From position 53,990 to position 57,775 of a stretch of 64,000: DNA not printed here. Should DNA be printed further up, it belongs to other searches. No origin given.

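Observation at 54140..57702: Orphan 1161-aa protein with a Cap4/Mrr-like nuclease head and a long body lacking a P-loop: candidate new single-gene defence effector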

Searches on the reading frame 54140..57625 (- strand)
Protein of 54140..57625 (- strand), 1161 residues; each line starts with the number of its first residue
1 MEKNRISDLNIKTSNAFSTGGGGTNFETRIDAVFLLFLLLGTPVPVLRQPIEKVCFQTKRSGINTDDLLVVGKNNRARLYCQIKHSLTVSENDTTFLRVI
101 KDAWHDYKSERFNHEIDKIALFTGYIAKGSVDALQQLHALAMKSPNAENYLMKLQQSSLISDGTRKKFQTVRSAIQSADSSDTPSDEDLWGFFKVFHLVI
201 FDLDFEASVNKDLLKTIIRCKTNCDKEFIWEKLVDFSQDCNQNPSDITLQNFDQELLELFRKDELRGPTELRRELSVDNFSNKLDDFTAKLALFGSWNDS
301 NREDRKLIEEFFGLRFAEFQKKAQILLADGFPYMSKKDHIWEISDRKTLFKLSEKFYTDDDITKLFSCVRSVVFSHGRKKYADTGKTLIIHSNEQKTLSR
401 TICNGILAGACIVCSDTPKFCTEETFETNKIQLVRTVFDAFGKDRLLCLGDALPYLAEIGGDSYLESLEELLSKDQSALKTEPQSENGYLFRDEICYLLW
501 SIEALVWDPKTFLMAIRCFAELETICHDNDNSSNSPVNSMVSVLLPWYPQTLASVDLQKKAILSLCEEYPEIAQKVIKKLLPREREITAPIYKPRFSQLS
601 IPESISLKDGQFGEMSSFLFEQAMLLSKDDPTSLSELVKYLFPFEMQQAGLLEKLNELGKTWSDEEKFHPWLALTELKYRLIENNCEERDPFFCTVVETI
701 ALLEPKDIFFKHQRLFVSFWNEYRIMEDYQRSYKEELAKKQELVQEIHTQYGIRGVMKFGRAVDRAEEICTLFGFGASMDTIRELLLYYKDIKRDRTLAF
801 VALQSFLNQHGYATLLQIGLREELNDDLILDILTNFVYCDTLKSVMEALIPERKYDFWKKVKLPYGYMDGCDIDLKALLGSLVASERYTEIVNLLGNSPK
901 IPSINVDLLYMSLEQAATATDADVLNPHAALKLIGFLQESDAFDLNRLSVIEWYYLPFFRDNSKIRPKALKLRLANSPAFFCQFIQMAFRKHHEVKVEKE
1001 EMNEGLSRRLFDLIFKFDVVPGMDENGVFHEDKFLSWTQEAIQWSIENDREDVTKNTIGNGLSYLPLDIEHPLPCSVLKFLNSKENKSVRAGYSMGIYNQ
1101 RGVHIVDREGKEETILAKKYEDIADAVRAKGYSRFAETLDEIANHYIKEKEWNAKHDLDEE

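Call 6: search_protein_families(library=pfam, proteins=[window:54140-57625:-], max_evalue=1)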
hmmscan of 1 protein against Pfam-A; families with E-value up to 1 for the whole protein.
window:54140-57625:- (1161 aa): 1 family
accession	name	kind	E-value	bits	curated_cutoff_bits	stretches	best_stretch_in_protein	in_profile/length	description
PF22697.2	SOS1_NGEF_PH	-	0.042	14.5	27.7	1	612-689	24-96/106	SOS1/NGEF-like PH domain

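Call 7: search_protein_families(library=padloc, proteins=[window:54140-57625:-], max_evalue=1)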
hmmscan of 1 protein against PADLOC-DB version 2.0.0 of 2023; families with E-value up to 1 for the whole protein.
window:54140-57625:- (1161 aa): 1 family
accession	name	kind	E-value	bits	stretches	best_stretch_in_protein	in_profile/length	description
PDLC02918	DUF626_VIII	-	0.0072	13.5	1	17-171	5-161/474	-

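Call 8: search_protein_families(library=ncbifam, proteins=[window:54140-57625:-], max_evalue=1)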
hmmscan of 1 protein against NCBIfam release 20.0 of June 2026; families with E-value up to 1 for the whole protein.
window:54140-57625:- (1161 aa): 0 families

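Call 10: find_homologous_proteins(query=window:54140-57625:-)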
Query window:54140-57625:- (1161 aa): 26 proteins with E <= 0.001 among 8000 candidates.
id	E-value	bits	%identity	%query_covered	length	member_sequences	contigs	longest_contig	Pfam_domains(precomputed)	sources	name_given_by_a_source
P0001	0.0e+0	2664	100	100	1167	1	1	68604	-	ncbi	-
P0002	0.0e+0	2387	90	100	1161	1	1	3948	-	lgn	-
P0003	2.8e-260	885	38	99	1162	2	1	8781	-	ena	-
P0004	1.6e-238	813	37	99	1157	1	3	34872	-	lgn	-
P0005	4.8e-203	695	34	99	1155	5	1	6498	-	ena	-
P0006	6.2e-188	645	32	98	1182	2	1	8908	-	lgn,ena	-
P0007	1.3e-186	641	32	98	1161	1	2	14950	-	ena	-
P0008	2.0e-176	607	32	98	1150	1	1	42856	-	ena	-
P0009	5.2e-167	576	32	98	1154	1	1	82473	-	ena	-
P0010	2.1e-159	551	31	100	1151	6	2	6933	-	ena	-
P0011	1.3e-153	531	31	98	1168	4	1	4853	-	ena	-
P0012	7.1e-98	347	25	98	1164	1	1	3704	-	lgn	-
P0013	4.2e-38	149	34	21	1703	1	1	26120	-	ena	-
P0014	1.1e-32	131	23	77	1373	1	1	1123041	PF01381.29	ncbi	ncbi:HigA family addiction module antitoxin [Larkinella ripae]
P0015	1.8e-28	117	34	18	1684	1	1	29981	-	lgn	-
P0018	4.5e-23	99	28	23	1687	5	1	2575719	-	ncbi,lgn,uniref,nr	ncbi:ATP-binding protein [Chryseobacterium geocarposphaerae]|uniref:ATPase family protein associated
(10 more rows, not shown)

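Call 22: find_encoding_contigs(protein=P0001, flank=10000, max_places=3)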
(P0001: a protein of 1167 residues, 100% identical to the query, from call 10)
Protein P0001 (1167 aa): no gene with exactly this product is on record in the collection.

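Call 23: find_encoding_contigs(protein=P0009, flank=10000, max_places=2)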
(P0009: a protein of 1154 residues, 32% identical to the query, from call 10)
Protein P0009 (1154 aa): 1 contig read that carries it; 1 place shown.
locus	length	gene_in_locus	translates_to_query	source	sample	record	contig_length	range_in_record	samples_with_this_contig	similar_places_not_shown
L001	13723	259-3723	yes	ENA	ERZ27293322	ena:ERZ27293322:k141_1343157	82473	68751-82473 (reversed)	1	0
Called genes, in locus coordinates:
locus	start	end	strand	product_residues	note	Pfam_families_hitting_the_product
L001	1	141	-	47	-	?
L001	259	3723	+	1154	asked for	-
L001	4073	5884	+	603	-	PF09491:RE_AlwI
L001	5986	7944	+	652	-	PF02086:MethyltransfD12, PF03602:Cons_hypoth95 (faint), PF02086:MethyltransfD12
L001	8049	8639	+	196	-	PF18734:HEPN_AbiU2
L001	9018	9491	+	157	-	-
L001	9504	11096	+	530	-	-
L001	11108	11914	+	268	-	-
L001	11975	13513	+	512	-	-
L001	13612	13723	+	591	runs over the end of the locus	-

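Call 24: find_encoding_contigs(protein=P0008, flank=10000, max_places=2)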
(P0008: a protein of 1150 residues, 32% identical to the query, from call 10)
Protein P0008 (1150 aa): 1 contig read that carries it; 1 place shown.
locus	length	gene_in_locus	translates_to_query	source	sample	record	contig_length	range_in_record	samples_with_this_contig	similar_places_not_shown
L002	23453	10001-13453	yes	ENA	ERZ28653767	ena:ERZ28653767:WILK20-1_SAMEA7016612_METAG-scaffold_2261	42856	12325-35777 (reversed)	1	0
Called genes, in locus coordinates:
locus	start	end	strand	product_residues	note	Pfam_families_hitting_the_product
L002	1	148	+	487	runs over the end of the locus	PF13589:HATPase_c_3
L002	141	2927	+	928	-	PF04851:ResIII (faint), PF10593:Z1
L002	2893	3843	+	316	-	PF14390:DUF4420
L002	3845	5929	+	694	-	PF22879:AIPR_N, PF10592:AIPR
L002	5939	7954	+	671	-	PF00145:DNA_methylase, PF03852:Vsr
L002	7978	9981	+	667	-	PF05707:Zot (weak), PF09848:SLFN-g3_helicase, PF13245:AAA_19 (faint), PF13401:AAA_22 (weak)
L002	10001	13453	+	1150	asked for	-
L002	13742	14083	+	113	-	PF01909:NTP_transf_2, PF18765:Polbeta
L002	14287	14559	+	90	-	PF13711:DUF4160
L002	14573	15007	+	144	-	PF10387:DUF2442, PF20038:HTH_59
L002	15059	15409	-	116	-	PF14198:TnpV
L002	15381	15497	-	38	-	-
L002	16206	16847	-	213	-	-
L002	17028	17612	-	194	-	-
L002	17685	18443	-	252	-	PF00657:Lipase_GDSL (weak), PF13472:Lipase_GDSL_2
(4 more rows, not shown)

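Call 25: find_encoding_contigs(protein=P0004, flank=10000, max_places=3)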
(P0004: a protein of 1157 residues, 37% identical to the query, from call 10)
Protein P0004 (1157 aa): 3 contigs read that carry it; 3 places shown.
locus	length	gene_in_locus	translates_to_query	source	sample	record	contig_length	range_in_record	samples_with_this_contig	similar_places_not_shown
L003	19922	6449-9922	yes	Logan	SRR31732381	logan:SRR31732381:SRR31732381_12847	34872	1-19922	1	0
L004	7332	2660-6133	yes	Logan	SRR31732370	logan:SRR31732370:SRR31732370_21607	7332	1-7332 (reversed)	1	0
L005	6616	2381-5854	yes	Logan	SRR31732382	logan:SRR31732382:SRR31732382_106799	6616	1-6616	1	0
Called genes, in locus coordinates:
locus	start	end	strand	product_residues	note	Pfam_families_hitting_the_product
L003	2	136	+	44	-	?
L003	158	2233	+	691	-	PF09848:SLFN-g3_helicase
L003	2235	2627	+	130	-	PF00293:NUDIX, PF14815:NUDIX_4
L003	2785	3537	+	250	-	-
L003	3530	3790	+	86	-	PF04055:Radical_SAM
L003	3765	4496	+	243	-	-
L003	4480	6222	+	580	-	-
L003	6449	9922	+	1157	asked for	-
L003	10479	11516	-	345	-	PF00356:LacI (weak), PF13377:Peripla_BP_3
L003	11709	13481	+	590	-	PF24859:FdhE_central (faint)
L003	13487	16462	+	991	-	PF00251:Glyco_hydro_32N, PF08244:Glyco_hydro_32C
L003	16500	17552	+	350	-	PF00528:BPD_transp_1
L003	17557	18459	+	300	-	PF00528:BPD_transp_1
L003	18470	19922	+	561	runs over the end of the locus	-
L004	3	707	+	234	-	?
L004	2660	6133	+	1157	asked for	-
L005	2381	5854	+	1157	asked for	-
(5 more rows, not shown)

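Call 26: find_encoding_contigs(protein=P0007, flank=10000, max_places=2)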
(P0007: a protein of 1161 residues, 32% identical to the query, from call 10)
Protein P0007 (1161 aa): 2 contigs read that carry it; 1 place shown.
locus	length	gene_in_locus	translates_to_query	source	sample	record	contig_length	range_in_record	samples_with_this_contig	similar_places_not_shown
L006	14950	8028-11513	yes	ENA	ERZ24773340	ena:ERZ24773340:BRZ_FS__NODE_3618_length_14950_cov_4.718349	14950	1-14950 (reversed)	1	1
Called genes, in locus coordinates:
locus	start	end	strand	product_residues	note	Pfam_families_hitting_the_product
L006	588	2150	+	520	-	PF12161:HsdM_N, PF02384:N6_Mtase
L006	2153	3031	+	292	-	-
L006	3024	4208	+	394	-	PF01420:Methylase_S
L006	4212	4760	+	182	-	-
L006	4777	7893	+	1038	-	PF04313:HSDR_N, PF00270:DEAD (weak), PF04851:ResIII, PF18766:SWI2_SNF2, PF22679:T1R_D3-like, PF12008:EcoR124_C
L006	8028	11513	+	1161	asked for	-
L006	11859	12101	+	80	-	-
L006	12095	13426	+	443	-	-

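Call 27: find_encoding_contigs(protein=P0003, flank=10000, max_places=2)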
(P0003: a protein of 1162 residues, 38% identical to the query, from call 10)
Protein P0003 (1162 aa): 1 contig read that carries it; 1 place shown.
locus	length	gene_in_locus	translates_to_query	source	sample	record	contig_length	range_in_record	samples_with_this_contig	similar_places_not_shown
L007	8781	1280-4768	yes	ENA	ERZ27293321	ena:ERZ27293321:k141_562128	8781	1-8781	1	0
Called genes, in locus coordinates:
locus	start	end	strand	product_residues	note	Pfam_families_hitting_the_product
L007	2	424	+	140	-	?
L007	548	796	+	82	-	PF02604:PhdYeFM_antitox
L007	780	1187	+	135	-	PF01850:PIN (weak), PF13470:PIN_3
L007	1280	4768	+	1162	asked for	-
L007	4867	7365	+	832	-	PF00580:UvrD-helicase, PF13245:AAA_19, PF00580:UvrD-helicase, PF13087:AAA_12, PF13361:UvrD_C, PF13538:UvrD_C_2 (faint)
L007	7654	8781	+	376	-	?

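Call 28: find_encoding_contigs(protein=P0006, flank=10000, max_places=2)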
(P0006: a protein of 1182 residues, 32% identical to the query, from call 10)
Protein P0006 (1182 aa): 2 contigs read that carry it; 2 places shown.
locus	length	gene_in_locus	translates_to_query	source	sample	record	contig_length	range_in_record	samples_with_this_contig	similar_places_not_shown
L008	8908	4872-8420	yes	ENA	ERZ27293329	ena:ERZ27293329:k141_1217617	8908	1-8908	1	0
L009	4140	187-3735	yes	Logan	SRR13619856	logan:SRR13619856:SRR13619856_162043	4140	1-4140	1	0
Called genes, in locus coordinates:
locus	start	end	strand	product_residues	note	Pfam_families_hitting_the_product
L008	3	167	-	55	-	?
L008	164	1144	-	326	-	PF12146:Hydrolase_4, PF00561:Abhydrolase_1, PF12697:Abhydrolase_6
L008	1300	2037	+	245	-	PF16481:DUF5058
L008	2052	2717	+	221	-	-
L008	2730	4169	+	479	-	PF04389:Peptidase_M28 (weak), PF01546:Peptidase_M20, PF07687:M20_dimer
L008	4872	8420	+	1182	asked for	-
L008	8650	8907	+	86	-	?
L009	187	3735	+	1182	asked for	-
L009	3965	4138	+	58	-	?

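Call 37: search_protein_representatives(alignment_id=A2)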
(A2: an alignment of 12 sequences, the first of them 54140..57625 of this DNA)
Query: 12 sequences, 1164 profile positions. Proteins with E-value up to 0.001 (for the whole library): 7729; up to 1e-10: 5862; up to 1e-30: 3606. The best 150 are listed.
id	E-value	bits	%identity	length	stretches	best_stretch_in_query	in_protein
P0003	0.0e+00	1706.9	-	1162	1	5-1161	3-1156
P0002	0.0e+00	1612.3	-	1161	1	3-1162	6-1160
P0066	0.0e+00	1519.3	-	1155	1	3-1162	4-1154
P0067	0.0e+00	1455.4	-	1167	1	4-1161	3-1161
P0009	0.0e+00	1427.3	-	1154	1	3-1151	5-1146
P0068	0.0e+00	1355.5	-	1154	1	5-1162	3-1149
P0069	0.0e+00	1349.1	-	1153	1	4-1158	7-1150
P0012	0.0e+00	1342.0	-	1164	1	7-1160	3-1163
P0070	0.0e+00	1340.2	-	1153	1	1-1160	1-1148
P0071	0.0e+00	1323.8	-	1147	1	4-1159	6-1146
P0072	0.0e+00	1320.1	-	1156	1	1-1159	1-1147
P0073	0.0e+00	1312.1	-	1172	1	3-1161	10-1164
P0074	0.0e+00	1299.9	-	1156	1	4-1159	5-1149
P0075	0.0e+00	1298.0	-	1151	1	4-1159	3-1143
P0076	0.0e+00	1265.1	-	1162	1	1-1158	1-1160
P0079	0.0e+00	1226.9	-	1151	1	1-1161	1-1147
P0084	2.6e-297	1005.8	-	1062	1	97-1161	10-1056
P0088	2.0e-280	949.9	-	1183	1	6-1161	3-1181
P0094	1.2e-271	920.9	-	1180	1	6-1161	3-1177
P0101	2.2e-263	893.4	-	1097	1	268-1150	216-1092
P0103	2.0e-262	890.3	-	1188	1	4-1161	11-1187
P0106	7.2e-261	885.1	-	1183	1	6-1161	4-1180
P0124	7.0e-250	848.7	-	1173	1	8-1161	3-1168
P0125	8.7e-250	848.4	-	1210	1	6-1161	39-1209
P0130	3.6e-248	843.0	-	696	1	479-1161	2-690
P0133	6.9e-248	842.1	-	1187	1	3-1161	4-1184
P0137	8.3e-245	831.9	-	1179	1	7-1161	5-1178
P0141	1.9e-240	817.5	-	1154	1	30-1161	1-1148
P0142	6.9e-240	815.6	-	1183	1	7-1161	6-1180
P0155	1.1e-234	798.4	-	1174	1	8-1161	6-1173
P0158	4.4e-234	796.4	-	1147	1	35-1161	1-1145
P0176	4.7e-222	756.6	-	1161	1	7-1158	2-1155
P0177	1.2e-221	755.2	-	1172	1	7-1161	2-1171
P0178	1.0e-218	745.5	-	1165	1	6-1159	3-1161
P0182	6.6e-217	739.5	-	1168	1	4-1161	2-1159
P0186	2.4e-214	731.0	-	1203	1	8-1161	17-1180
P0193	1.2e-207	708.8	-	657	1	527-1161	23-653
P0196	8.0e-205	699.5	-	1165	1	16-1159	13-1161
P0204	2.5e-196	671.3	-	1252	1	263-1161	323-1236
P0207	1.5e-193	662.1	-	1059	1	238-1159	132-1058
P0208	2.5e-193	661.4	-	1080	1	283-1158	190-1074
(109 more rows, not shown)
